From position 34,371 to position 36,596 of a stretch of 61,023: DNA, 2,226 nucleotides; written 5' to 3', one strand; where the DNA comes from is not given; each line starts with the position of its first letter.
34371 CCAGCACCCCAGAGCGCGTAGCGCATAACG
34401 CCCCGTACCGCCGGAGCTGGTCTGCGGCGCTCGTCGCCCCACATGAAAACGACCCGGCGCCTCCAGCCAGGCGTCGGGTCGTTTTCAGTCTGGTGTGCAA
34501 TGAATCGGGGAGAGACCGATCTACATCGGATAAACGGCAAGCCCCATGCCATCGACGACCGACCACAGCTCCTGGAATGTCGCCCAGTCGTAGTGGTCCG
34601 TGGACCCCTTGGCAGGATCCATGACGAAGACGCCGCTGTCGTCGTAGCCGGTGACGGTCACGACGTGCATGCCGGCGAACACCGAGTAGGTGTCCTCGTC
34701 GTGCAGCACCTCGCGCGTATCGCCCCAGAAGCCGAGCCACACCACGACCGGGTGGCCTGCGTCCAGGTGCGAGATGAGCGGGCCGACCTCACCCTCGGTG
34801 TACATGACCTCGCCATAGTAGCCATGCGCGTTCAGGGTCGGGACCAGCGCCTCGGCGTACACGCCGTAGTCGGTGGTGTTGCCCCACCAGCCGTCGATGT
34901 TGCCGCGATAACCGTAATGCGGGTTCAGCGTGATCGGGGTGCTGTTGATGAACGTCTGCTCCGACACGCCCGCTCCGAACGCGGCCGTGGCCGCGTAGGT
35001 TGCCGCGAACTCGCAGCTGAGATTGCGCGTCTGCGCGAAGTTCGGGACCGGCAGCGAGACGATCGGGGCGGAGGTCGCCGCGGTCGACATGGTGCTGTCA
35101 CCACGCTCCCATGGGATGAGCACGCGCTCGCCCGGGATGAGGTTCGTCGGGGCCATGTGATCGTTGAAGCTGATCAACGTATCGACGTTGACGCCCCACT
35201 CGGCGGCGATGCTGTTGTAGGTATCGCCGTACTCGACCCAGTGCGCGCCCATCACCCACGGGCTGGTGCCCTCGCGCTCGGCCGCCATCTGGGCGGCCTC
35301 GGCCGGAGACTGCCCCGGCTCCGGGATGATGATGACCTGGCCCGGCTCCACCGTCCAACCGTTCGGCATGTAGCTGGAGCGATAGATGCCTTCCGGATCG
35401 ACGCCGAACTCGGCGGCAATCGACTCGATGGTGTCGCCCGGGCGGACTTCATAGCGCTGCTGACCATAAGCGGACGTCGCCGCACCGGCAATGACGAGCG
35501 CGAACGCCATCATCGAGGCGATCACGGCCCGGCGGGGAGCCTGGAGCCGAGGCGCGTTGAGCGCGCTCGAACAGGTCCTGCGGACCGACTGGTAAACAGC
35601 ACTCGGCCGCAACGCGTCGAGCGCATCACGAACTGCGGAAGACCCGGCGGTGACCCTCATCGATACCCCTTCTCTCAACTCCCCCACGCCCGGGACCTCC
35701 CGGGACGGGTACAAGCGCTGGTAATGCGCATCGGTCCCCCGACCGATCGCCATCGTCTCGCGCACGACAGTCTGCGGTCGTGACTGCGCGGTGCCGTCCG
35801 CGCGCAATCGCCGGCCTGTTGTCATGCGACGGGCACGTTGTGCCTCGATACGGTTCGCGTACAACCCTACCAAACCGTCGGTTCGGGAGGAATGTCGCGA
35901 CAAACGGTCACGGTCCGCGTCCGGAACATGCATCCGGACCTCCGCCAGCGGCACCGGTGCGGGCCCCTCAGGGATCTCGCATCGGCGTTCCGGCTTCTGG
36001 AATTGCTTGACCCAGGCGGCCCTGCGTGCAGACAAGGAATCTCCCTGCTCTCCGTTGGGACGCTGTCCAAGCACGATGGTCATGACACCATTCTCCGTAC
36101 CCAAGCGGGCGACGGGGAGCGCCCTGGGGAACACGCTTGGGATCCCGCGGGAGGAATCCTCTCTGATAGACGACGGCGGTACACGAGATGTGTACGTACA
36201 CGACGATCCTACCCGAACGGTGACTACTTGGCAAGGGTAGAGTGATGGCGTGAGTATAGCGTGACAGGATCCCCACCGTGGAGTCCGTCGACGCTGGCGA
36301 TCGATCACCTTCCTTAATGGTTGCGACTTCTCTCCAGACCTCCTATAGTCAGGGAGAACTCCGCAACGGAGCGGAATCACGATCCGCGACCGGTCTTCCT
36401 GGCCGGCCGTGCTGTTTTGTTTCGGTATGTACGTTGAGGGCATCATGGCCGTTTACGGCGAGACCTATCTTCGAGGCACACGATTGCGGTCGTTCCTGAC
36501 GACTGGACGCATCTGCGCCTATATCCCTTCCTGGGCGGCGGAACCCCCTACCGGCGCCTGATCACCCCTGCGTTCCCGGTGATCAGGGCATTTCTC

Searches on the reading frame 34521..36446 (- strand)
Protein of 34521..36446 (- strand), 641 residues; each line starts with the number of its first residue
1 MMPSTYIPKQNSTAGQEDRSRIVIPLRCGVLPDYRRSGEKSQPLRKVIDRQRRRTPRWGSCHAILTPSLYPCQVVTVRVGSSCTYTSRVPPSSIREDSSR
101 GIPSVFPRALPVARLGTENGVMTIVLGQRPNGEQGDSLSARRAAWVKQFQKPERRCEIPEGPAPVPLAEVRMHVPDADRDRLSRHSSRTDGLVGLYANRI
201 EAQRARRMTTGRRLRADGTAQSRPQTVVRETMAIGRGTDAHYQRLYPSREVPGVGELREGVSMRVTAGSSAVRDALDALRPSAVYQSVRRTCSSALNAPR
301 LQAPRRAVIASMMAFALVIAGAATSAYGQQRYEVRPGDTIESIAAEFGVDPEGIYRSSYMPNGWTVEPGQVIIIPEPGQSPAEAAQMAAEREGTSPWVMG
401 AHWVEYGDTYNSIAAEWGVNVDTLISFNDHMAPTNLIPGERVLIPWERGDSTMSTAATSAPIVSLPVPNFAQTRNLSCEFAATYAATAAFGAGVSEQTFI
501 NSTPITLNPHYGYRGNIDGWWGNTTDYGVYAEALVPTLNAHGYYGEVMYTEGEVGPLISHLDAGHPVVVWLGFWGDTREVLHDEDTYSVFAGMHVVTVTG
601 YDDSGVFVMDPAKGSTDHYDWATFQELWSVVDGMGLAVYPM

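Call 52: search_protein_families(library=pfam, proteins=[window:34521-36446:-], max_evalue=0.00001)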
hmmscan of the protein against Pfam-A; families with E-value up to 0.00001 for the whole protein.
window:34521-36446:- (641 aa): 2 families
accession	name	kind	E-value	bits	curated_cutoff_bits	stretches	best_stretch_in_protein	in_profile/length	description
PF13529.12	Peptidase_C39_2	-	1.4e-17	65.1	24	1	465-612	1-143/143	Peptidase_C39 like family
PF01476.26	LysM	-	4.7e-16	58.9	20.9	2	404-445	3-43/43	LysM domain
